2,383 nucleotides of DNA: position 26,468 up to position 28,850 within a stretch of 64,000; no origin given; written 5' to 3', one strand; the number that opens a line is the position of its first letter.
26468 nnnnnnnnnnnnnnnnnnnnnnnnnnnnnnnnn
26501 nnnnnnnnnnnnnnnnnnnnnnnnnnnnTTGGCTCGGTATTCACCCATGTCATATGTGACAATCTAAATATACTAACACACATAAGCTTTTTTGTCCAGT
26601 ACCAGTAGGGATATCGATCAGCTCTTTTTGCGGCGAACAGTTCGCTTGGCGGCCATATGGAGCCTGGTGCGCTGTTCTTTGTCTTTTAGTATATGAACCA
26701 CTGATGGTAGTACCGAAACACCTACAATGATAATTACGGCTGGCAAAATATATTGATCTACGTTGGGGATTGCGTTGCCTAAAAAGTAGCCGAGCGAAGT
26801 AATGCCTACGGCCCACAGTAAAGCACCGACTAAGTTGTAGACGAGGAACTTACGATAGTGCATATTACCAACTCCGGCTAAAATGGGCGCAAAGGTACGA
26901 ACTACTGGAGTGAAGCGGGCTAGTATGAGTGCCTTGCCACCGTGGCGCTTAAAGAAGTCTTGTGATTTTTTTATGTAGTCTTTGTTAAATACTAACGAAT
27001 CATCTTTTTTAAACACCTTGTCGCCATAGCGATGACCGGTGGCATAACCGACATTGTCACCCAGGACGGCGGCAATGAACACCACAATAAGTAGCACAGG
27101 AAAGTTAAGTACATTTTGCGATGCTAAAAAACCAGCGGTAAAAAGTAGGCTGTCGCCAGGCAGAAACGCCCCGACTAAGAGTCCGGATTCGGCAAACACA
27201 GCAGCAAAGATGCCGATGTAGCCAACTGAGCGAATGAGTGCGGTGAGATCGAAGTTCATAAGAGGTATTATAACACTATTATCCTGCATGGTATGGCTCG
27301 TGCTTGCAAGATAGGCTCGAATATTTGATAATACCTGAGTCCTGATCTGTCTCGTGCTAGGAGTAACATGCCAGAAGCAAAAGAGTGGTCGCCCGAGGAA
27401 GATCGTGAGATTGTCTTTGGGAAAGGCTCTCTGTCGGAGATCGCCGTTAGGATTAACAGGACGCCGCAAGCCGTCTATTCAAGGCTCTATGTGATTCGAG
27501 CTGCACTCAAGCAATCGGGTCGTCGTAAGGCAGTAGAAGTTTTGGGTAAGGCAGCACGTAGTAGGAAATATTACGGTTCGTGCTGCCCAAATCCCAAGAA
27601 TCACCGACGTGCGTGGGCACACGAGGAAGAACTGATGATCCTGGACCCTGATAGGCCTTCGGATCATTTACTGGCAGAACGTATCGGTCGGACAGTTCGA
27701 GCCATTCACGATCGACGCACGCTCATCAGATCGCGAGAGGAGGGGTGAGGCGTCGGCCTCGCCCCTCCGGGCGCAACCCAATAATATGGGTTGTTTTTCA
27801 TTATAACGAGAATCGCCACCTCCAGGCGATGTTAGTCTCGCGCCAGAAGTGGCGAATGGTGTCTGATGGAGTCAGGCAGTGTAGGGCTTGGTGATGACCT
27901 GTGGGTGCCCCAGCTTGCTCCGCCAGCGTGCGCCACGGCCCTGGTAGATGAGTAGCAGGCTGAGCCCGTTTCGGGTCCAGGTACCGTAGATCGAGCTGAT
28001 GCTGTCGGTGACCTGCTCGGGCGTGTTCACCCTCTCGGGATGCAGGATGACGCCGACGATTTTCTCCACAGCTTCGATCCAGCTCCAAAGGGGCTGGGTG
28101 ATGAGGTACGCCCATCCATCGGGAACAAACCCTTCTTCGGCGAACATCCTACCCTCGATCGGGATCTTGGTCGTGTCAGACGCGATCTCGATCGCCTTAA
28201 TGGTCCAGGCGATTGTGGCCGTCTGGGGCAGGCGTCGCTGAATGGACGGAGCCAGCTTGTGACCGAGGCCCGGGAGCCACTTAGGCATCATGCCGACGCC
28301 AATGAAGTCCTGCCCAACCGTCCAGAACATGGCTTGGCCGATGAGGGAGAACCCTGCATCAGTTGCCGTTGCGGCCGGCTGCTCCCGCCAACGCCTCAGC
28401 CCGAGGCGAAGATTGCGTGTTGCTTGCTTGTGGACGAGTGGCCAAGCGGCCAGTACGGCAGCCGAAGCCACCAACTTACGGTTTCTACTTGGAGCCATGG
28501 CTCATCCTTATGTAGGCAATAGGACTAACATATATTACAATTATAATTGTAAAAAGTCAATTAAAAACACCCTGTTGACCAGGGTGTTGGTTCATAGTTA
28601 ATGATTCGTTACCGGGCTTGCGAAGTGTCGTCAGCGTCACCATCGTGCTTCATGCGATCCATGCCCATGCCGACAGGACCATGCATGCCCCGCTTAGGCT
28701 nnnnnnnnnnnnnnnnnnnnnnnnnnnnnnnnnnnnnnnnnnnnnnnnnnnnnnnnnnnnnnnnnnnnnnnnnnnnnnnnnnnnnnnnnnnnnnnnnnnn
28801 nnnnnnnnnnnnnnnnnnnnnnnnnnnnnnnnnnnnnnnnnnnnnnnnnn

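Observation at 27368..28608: GC-rich two-gene island (small HTH protein plus a 208-aa unknown) with a 16-bp palindromic operator-like site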

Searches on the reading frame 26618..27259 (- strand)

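Call 4: search_protein_families(library=pfam, proteins=[window:26618-27259:-], max_evalue=1)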
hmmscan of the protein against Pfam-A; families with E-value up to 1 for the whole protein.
window:26618-27259:- (213 aa): 3 families
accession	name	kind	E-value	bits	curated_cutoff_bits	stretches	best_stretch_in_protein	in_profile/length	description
PF09335.16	VTT_dom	-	5.8e-23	82.1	33.9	1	33-158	1-122/123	VTT domain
PF03390.20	2HCT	-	0.023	13.8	26.2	1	122-194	8-80/415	2-hydroxycarboxylate transporter family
PF08566.15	Pam17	-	0.41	10.9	25.4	1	47-105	62-118/165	Mitochondrial import protein Pam17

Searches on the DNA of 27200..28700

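Call 92: search_rna_families(source=window, start=27200, end=28700, threshold=evalue, max_evalue=1)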
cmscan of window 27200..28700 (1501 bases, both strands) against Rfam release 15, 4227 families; matches with E-value up to 1: 0.
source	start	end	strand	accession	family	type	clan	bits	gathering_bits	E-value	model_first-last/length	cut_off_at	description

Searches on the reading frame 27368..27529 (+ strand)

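Call 99: search_protein_families(library=pfam, proteins=[window:27368-27529:+], max_evalue=1)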
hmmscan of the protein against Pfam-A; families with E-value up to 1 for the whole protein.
seq(54 aa): 2 families
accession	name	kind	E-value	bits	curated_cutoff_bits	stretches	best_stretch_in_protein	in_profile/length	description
PF00249.37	Myb_DNA-binding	-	0.0064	17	24.4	1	5-41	2-43/46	Myb-like DNA-binding domain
PF08281.18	Sigma70_r4_2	-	0.017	15.2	25.7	1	21-47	28-54/54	Sigma-70, region 4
